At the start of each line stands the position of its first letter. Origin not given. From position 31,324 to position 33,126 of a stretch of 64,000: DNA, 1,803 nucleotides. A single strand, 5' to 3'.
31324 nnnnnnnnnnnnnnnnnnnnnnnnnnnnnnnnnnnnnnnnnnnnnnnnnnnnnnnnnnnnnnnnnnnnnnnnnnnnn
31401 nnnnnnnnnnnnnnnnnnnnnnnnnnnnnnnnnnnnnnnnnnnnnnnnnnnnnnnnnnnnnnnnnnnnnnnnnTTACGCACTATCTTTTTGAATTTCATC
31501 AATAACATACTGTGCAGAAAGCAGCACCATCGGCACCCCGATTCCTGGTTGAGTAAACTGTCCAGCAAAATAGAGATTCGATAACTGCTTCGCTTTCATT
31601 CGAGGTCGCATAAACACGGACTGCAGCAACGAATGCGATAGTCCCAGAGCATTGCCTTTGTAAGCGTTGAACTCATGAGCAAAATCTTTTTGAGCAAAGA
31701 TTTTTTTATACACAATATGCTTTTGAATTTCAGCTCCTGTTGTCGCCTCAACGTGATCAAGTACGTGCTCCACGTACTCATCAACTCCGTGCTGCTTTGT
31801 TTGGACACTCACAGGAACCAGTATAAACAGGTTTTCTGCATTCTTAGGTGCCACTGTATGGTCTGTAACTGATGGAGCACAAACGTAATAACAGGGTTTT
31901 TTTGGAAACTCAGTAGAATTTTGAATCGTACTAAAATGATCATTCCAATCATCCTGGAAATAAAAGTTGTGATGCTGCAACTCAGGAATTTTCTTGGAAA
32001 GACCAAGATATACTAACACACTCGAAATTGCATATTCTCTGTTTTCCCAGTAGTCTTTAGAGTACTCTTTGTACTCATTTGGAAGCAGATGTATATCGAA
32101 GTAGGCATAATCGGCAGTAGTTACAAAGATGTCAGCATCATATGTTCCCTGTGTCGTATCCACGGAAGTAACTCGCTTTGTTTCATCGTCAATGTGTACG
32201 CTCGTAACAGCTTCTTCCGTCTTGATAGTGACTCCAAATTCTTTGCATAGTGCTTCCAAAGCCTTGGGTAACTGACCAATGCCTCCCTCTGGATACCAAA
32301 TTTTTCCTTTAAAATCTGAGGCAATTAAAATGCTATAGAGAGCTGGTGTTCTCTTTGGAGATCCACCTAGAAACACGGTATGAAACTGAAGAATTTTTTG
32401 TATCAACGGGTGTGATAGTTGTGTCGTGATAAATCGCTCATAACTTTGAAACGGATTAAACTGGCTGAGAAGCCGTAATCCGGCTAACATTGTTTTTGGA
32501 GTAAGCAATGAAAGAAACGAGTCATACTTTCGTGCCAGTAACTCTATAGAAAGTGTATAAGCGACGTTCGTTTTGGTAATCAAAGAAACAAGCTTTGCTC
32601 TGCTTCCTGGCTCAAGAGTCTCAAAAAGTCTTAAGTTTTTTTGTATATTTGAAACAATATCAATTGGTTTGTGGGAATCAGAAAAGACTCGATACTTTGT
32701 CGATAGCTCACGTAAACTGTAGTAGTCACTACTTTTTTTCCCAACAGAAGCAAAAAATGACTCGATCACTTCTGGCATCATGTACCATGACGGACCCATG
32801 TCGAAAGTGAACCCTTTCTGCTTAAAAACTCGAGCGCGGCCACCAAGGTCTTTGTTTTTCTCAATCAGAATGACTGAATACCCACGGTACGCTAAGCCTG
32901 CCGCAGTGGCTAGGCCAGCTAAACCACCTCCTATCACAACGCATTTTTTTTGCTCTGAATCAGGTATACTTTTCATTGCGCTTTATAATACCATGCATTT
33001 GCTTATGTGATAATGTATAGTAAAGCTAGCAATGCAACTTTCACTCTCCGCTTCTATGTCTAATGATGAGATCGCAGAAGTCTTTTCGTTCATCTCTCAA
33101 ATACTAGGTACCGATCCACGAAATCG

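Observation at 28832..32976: Complete four-gene carotenoid operon (crtI, crtB, fused lycopene cyclase, polyprenyl synthase) in a CPR-like genome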

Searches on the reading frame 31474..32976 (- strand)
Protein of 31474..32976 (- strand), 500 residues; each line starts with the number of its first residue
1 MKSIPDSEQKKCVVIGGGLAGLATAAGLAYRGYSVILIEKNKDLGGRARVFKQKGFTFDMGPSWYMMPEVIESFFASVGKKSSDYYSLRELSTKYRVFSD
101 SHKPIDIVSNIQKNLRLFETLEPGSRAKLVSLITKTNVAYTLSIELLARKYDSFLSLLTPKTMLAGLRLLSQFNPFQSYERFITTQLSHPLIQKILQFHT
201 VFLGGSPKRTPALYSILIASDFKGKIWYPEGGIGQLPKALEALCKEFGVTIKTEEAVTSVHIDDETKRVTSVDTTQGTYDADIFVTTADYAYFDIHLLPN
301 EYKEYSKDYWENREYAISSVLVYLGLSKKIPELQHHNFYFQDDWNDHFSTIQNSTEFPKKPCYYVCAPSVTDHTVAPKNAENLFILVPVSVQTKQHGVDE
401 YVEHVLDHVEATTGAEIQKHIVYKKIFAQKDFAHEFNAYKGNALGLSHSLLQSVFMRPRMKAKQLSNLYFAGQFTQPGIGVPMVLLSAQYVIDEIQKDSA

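Call 3: search_protein_families(library=pfam, proteins=[window:31474-32976:-], max_evalue=0.01)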
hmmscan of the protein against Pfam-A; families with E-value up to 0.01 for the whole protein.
window:31474-32976:- (500 aa): 14 families
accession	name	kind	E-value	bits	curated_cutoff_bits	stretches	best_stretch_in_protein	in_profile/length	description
PF01593.30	Amino_oxidase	-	2.6e-31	109.8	19.8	1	19-489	1-436/443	Flavin containing amine oxidoreductase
PF01266.30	DAO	-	1.9e-15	57.7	27.9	2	12-47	2-37/353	FAD dependent oxidoreductase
PF13450.12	NAD_binding_8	-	2e-14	54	21.9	1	14-75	1-65/68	NAD(P)-binding Rossmann-like domain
PF12831.13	FAD_oxidored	-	4.7e-09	36.5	27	1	12-48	2-38/416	FAD dependent oxidoreductase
PF03486.20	HI0933_like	-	2.2e-08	34.3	50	1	11-46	2-37/244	HI0933-like protein Rossmann domain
PF00890.30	FAD_binding_2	-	6.5e-07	29.3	20.4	1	13-47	3-37/414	FAD binding domain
PF07992.20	Pyr_redox_2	-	9.2e-07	29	26.1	1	11-43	2-34/291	Pyridine nucleotide-disulphide oxidoreductase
PF01134.28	GIDA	-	1e-05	25.3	22.1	1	11-43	1-33/391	Glucose inhibited division protein A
PF13738.12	Pyr_redox_3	-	2.3e-05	24.2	30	0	240-302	87-147/305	Pyridine nucleotide-disulphide oxidoreductase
PF01494.25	FAD_binding_3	-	0.00016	21.4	22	1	12-44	4-36/349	FAD binding domain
PF06100.17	MCRA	-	0.00024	20.6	23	0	10-134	2-134/495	MCRA family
PF00070.33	Pyr_redox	-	0.0003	21.7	22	0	11-44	1-34/82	Pyridine nucleotide-disulphide oxidoreductase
PF00996.24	GDI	-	0.0035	16.4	23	0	213-290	210-286/436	GDP dissociation inhibitor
PF03721.20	UDPG_MGDP_dh_N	-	0.0052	16.8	27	0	11-42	2-33/187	UDP-glucose/GDP-mannose dehydrogenase family, NAD binding domain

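Call 4: search_protein_families(library=ncbifam, proteins=[window:31474-32976:-], max_evalue=0.01)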
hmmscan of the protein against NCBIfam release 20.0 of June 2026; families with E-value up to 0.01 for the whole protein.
window:31474-32976:- (500 aa): 92 families (the best 25 are shown)
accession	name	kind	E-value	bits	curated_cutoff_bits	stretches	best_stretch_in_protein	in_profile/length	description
NF058655.1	CrtID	equivalog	1.3e-163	545.3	640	1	13-491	2-477/478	bifunctional phytoene desaturase/3,4-desaturase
TIGR02734.1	crtI_fam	subfamily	3.7e-126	421.8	238.1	1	13-499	2-492/504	phytoene desaturase family protein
NF045637.1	carotdesatCrtDProt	equivalog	7e-65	219.4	580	1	13-498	2-485/485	1-hydroxycarotenoid 3,4-desaturase CrtD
NF042421.1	hydcarot_desat_CrtD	equivalog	1.1e-58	199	500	1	10-498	2-486/487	1-hydroxycarotenoid 3,4-desaturase CrtD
TIGR02730.1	carot_isom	equivalog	5.8e-19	68.3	586.9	2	208-489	202-482/493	carotenoid isomerase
NF005560.0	PRK07233.1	equivalog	1.5e-16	60.2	252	2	11-58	2-49/435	hypothetical protein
TIGR02733.1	desat_CrtD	equivalog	3.2e-16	59.1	549.7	1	10-61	2-53/492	C-3',4' desaturase CrtD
NF045689.1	BCarotKetCrtO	equivalog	4.4e-15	55.3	1000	3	356-479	381-521/563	beta-carotene ketolase CrtO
TIGR03467.1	HpnE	equivalog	5.2e-15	55.7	283.05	1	13-61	2-52/430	hydroxysqualene dehydroxylase HpnE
NF005548.0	PRK07208.1-4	equivalog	5.5e-12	45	389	1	8-65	2-59/488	hypothetical protein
NF005547.0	PRK07208.1-3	equivalog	7.1e-11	41.5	380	2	7-62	2-57/465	hypothetical protein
NF005549.0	PRK07208.1-5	equivalog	3.6e-10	38.9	587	2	8-64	3-63/534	hypothetical protein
TIGR03197.1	MnmC_Cterm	equivalog_domain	3.7e-09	36.1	174.2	1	12-48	2-38/400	FAD-dependent 5-carboxymethylaminomethyl-2-thiouridine(34) oxidoreductase MnmC1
TIGR02352.1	thiamin_ThiO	equivalog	7e-09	35.2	250.8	1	13-48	2-36/351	glycine oxidase ThiO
NF005545.0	PRK07208.1-1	equivalog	1.1e-08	33.9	451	1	9-62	7-61/504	hypothetical protein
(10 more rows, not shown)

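Call 8: find_encoding_contigs(protein=window:31474-32976:-, flank=10000, max_places=6)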
Protein window:31474-32976:- (500 aa): 5 contigs read that carry it; 4 places shown.
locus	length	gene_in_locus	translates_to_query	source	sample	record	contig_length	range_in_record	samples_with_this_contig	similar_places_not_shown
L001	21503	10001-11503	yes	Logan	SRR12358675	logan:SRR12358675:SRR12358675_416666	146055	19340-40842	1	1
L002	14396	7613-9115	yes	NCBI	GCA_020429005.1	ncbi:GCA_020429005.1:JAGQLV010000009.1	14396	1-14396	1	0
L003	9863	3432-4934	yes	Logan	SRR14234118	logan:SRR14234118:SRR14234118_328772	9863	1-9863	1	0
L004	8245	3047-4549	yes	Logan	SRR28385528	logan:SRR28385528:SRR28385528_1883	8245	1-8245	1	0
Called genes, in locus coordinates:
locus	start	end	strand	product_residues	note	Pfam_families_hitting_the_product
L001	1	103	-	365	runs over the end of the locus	-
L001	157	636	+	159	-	-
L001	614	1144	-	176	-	PF04073:tRNA_edit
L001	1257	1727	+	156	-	-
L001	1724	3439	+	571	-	PF00664:ABC_membrane, PF02463:SMC_N (weak), PF00005:ABC_tran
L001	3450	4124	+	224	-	PF00702:Hydrolase, PF12710:HAD, PF13419:HAD_2 (weak)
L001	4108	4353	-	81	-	-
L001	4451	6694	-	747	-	PF10138:vWA-TerF-like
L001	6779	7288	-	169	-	-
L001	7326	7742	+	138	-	PF01844:HNH (faint)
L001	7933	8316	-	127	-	PF07883:Cupin_2, PF02311:AraC_binding (weak)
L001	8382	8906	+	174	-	PF00565:SNase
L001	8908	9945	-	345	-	PF14716:HHH_8 (weak), PF14520:HHH_5 (faint), PF14791:DNA_pol_B_thumb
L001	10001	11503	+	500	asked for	PF00890:FAD_binding_2 (weak), PF01134:GIDA (faint), PF01266:DAO, PF03486:HI0933_like (faint), PF07992:Pyr_redox_2 (faint), PF12831:FAD_oxidored (weak), PF13450:NAD_binding_8, PF01593:Amino_oxidase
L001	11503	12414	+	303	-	PF00494:SQS_PSY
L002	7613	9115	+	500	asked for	PF00890:FAD_binding_2 (weak), PF01134:GIDA (faint), PF01266:DAO, PF03486:HI0933_like (faint), PF07992:Pyr_redox_2 (faint), PF12831:FAD_oxidored (weak), PF13450:NAD_binding_8, PF01593:Amino_oxidase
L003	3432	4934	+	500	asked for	PF00890:FAD_binding_2 (weak), PF01134:GIDA (faint), PF01266:DAO, PF03486:HI0933_like (faint), PF07992:Pyr_redox_2 (faint), PF12831:FAD_oxidored (weak), PF13450:NAD_binding_8, PF01593:Amino_oxidase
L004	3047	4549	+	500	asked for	PF00890:FAD_binding_2 (weak), PF01134:GIDA (faint), PF01266:DAO, PF03486:HI0933_like (faint), PF07992:Pyr_redox_2 (faint), PF12831:FAD_oxidored (weak), PF13450:NAD_binding_8, PF01593:Amino_oxidase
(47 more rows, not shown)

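Call 13: find_homologous_proteins(query=window:31474-32976:-, max_evalue=1e-20)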
Query window:31474-32976:- (500 aa): 6637 proteins with E <= 1e-20 among 8000 candidates; the best 120 are listed.
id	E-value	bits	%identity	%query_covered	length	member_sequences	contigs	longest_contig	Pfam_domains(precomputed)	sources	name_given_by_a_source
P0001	0.0e+0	1137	100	100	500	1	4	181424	PF01266.31,PF01593.31,PF13450.13,PF00890.31,PF07992.21,PF03486.21,PF01134.29,PF12831.14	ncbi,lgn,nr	ncbi:MAG: phytoene desaturase [Pseudomonadales bacterium]|nr:phytoene desaturase [Candidatus Woeseba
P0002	2.6e-230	783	70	98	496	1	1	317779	PF01266.31,PF01593.31,PF13450.13,PF00890.31,PF07992.21,PF03486.21,PF01134.29,PF12831.14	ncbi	-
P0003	2.2e-229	780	69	98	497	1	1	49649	PF01266.31,PF01593.31,PF13450.13,PF07992.21,PF13738.13,PF03486.21,PF01134.29,PF12831.14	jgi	jgi:phytoene desaturase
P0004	4.4e-228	776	65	98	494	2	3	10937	PF01266.31,PF01593.31,PF13450.13,PF00890.31,PF07992.21,PF00070.34,PF03486.21,PF01134.29,PF12831.14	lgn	-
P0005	1.6e-223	761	63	98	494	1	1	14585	PF01266.31,PF01593.31,PF13450.13,PF00890.31,PF07992.21,PF00070.34,PF13738.13,PF03486.21,PF01134.29,PF12831.14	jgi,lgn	jgi:phytoene desaturase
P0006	4.4e-223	759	67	97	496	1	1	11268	PF01266.31,PF01593.31,PF13450.13,PF00890.31,PF07992.21,PF03486.21,PF12831.14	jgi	jgi:phytoene desaturase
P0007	6.9e-215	732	63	98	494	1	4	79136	PF01266.31,PF01593.31,PF13450.13,PF07992.21,PF00070.34,PF03486.21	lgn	-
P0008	1.3e-203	695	59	98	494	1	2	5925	PF01266.31,PF01593.31,PF13450.13,PF00890.31,PF07992.21,PF00070.34,PF03486.21,PF01134.29,PF01494.26,PF12831.14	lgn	-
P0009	1.6e-201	688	61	98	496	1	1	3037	PF01266.31,PF01593.31,PF13450.13,PF00890.31,PF07992.21,PF00070.34,PF03486.21,PF00996.25,PF12831.14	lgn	-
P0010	2.7e-185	635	57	98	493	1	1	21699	PF01266.31,PF01593.31,PF13450.13,PF03486.21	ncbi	-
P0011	3.4e-182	625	55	98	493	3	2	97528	PF01946.24,PF01266.31,PF01593.31,PF13450.13,PF00890.31,PF07992.21,PF00070.34,PF03486.21,PF01494.26,PF12831.14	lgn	-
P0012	2.9e-177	608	54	98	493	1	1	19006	PF01266.31,PF01593.31,PF13450.13,PF00890.31,PF07992.21,PF00070.34,PF03486.21,PF01134.29,PF12831.14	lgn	-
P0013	2.4e-175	602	53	98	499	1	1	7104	PF01266.31,PF01593.31,PF13450.13,PF00890.31,PF07992.21,PF00070.34,PF01494.26,PF12831.14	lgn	-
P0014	2.1e-170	586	52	97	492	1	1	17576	PF01266.31,PF01593.31,PF13450.13,PF00890.31,PF07992.21,PF00070.34,PF03486.21,PF01134.29,PF01494.26,PF12831.14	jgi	jgi:phytoene desaturase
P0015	6.5e-170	584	51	98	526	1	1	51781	PF01266.31,PF01593.31,PF13450.13,PF00890.31,PF07992.21,PF03486.21,PF01494.26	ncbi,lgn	-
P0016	2.7e-164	565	51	98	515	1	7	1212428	PF01266.31,PF01593.31,PF13450.13,PF07992.21,PF03486.21,PF12831.14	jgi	jgi:phytoene desaturase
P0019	1.2e-159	550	50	98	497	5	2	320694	PF01266.31,PF01593.31,PF13450.13,PF07992.21,PF00070.34,PF01494.26,PF12831.14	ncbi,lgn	-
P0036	1.9e-135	470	45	95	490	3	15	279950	PF01266.31,PF01593.31,PF13450.13,PF00890.31,PF07992.21,PF00070.34,PF03486.21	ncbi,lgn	-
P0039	3.8e-135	469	45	94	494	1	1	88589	PF01266.31,PF01593.31,PF13450.13,PF00890.31,PF07992.21,PF03486.21,PF12831.14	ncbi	-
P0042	8.7e-135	468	43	98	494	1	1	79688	PF01266.31,PF01593.31,PF13450.13,PF00890.31,PF07992.21,PF00070.34,PF13738.13,PF03486.21,PF12831.14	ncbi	-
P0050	3.1e-133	463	43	98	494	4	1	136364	PF01266.31,PF01593.31,PF13450.13,PF00890.31,PF07992.21,PF00070.34,PF03486.21,PF12831.14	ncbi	-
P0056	2.2e-132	460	43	93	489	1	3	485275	PF01266.31,PF01593.31,PF13450.13,PF00890.31,PF07992.21,PF00070.34,PF03486.21,PF12831.14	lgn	-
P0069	8.8e-131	455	44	97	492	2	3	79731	PF01266.31,PF01593.31,PF13450.13,PF00890.31,PF07992.21,PF03486.21,PF12831.14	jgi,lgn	-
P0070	9.9e-131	455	42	98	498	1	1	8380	PF01266.31,PF01593.31,PF13450.13,PF00890.31,PF07992.21,PF00070.34,PF03486.21,PF01494.26,PF12831.14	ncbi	ncbi:MAG: phytoene desaturase family protein [Patescibacteria group bacterium]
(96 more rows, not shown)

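Call 14: list_cluster_members(proteins=[P0001, P0002, P0010, P0015, P0019, P0036, P0039, P0042, P0050, P0070])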
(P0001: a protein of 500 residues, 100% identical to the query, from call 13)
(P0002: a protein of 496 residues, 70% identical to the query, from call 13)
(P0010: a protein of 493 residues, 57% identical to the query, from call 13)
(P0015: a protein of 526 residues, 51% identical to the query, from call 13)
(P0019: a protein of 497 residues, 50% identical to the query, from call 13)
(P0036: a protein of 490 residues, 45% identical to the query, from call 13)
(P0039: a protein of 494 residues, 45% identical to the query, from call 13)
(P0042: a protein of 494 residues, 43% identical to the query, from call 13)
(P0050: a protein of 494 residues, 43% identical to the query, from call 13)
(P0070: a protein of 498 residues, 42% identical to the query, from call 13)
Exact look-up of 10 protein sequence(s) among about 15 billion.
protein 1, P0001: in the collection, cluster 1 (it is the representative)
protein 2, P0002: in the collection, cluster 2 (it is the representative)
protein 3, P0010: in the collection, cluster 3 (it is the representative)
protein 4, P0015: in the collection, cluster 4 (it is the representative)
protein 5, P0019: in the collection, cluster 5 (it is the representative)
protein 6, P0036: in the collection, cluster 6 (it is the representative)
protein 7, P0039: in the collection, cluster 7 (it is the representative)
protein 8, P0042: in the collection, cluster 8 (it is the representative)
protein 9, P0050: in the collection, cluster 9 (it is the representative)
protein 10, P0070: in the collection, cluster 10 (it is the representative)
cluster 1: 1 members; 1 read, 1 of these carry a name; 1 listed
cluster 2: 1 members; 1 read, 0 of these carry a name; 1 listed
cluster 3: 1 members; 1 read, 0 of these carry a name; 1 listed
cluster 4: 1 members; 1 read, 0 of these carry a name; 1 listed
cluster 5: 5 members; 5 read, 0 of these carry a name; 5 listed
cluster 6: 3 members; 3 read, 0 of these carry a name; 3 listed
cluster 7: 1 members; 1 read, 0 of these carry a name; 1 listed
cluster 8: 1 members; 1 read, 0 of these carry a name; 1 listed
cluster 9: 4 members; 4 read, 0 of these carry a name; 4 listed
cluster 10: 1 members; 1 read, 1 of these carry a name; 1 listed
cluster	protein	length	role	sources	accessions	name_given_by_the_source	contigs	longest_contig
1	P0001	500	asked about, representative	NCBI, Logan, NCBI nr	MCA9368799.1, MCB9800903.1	MAG: phytoene desaturase [Pseudomonadales bacterium] | phytoene desaturase [Candidatus Woesebacteria bacterium]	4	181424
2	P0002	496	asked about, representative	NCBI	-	-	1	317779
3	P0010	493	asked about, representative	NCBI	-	-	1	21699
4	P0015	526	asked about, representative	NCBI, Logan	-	-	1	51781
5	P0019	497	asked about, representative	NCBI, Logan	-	-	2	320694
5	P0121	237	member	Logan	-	-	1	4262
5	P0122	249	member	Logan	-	-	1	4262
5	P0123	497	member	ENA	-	-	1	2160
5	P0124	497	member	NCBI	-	-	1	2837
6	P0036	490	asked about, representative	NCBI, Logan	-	-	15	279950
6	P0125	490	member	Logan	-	-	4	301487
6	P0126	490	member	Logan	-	-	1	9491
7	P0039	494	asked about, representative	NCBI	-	-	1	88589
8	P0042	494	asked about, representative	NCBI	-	-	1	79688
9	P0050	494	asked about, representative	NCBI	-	-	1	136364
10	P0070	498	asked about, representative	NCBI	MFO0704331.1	MAG: phytoene desaturase family protein [Patescibacteria group bacterium]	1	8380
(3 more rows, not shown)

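Call 19: find_related_loci(query=A1, collection=genome_contigs, flank=10000)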
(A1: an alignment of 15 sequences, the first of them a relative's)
Query A1 (500 aa) in genome_contigs; peptide patterns used: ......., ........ (x = any residue, [..] = any of these).
600 stretches matched a pattern (row limit reached: there are more); 592 encode a relative of the query (tblastn E <= 1e-3); the best 80 are kept; 80 distinct loci.
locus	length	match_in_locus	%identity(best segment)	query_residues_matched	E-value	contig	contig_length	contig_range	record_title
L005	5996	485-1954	42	6-498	8e-138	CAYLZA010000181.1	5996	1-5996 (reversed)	MAG TPA_asm: uncultured Spirochaetales bacterium isolate SRP141376_co2_272 genome assembly, contig: NODE_22252_length_59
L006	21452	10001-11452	42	11-498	8e-133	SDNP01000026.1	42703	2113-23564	MAG: Candidatus Thorarchaeota archaeon isolate TEKIR_14 Tekir-sed17-1178, whole genome shotgun sequence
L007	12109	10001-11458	41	9-497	6e-132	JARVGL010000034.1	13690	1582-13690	MAG: Thermoplasmatota archaeon isolate M17C-73-05 NODE_34_length_13690_cov_3.432601, whole genome shotgun sequence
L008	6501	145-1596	42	11-498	2e-131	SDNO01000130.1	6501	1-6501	MAG: Candidatus Thorarchaeota archaeon isolate TEKIR_12S Tekir-sed17-40787, whole genome shotgun sequence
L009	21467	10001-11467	41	9-498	4e-131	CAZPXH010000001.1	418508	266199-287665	MAG TPA_asm: uncultured Spirochaetaceae bacterium isolate SRP141376_co3_104 genome assembly, contig: NODE_8_length_41850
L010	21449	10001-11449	41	11-497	1e-130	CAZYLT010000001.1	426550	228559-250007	MAG TPA_asm: uncultured archaeon isolate binchicken_co17_198 genome assembly, contig: NODE_7_length_426550_cov_108.05156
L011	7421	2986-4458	41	5-498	3e-129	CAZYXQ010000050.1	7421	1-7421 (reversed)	MAG TPA_asm: uncultured Gammaproteobacteria bacterium isolate binchicken_co22_138 genome assembly, contig: NODE_9710_len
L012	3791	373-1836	40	7-497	7e-132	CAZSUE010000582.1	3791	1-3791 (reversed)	MAG TPA_asm: uncultured archaeon isolate SRP141376_co2_2 genome assembly, contig: NODE_37307_length_3791_cov_4.323340, w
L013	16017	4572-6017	40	9-493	5e-128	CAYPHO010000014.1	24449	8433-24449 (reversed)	MAG TPA_asm: uncultured Treponemataceae bacterium isolate SRP192927_co6_65 genome assembly, contig: NODE_4157_length_244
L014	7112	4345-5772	41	22-500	9e-128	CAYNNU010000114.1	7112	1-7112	MAG TPA_asm: uncultured Spirochaeta sp. isolate binchicken_co56_55 genome assembly, contig: NODE_3616_length_7112_cov_5.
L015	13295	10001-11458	41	11-497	7e-128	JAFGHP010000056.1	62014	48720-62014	MAG: Candidatus Bathyarchaeota archaeon isolate Zod_Metabat.1465 k87_5494385, whole genome shotgun sequence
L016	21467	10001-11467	40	9-498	6e-127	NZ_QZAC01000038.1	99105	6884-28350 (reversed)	MAG: Methanocalculus sp. MSAO_Arc2 k121-947, whole genome shotgun sequence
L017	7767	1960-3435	39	2-497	5e-127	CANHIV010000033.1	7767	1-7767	MAG: Flavobacteriales bacterium isolate RE-23may17-738 genome assembly, contig: RE-23may17-C52108, whole genome shotgun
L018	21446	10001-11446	40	11-495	1e-125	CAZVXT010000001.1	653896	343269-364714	MAG TPA_asm: uncultured Candidatus Saccharibacteria bacterium isolate SRP285395_co2_267 genome assembly, contig: NODE_2_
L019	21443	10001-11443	40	14-497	8e-126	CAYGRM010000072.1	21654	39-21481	MAG TPA_asm: uncultured Saprospiraceae bacterium isolate ERP117304_co3_219 genome assembly, contig: NODE_3484_length_216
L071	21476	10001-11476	37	8-498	6e-118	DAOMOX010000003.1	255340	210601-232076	MAG TPA_asm: Candidatus Dojkabacteria bacterium isolate AMR_MDS_5875 NODE_24_length_255340_cov_26.809303, whole genome s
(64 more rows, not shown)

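Call 21: find_encoding_contigs(protein=P0002, flank=10000, max_places=2)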
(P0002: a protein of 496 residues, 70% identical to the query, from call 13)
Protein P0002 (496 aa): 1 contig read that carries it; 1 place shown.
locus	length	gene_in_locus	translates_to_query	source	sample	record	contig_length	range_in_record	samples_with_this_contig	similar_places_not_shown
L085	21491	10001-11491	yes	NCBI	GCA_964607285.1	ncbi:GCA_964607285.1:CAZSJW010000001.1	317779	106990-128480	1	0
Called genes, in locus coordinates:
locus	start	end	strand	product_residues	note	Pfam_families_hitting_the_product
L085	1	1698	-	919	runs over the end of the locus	PF13620:CarboxypepD_reg (faint)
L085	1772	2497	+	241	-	PF13399:LytR_C (weak)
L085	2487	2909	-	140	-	PF00293:NUDIX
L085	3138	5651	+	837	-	PF08450:SGL (faint), PF01436:NHL (weak)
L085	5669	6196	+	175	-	PF00149:Metallophos, PF12850:Metallophos_2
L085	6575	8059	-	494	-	PF13522:GATase_6 (faint), PF13537:GATase_7 (weak)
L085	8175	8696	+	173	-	PF00293:NUDIX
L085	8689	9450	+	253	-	PF13489:Methyltransf_23 (weak), PF13649:Methyltransf_25, PF13847:Methyltransf_31, PF08241:Methyltransf_11, PF08242:Methyltransf_12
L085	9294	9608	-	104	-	PF13192:Thioredoxin_3 (weak)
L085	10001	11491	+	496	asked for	PF00890:FAD_binding_2 (weak), PF01134:GIDA (faint), PF01266:DAO, PF01593:Amino_oxidase, PF03486:HI0933_like (weak), PF07992:Pyr_redox_2 (weak), PF12831:FAD_oxidored (weak), PF13450:NAD_binding_8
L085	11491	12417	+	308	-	PF00494:SQS_PSY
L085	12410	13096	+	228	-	PF18916:Lycopene_cyc (weak)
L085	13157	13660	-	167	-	-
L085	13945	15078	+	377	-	-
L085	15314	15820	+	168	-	-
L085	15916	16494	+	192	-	PF12389:Peptidase_M73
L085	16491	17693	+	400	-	-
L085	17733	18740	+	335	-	PF00188:CAP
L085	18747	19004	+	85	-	-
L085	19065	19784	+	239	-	PF00483:NTP_transferase, PF12804:NTP_transf_3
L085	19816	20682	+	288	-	-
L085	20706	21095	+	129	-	-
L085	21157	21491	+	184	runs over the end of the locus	PF01765:RRF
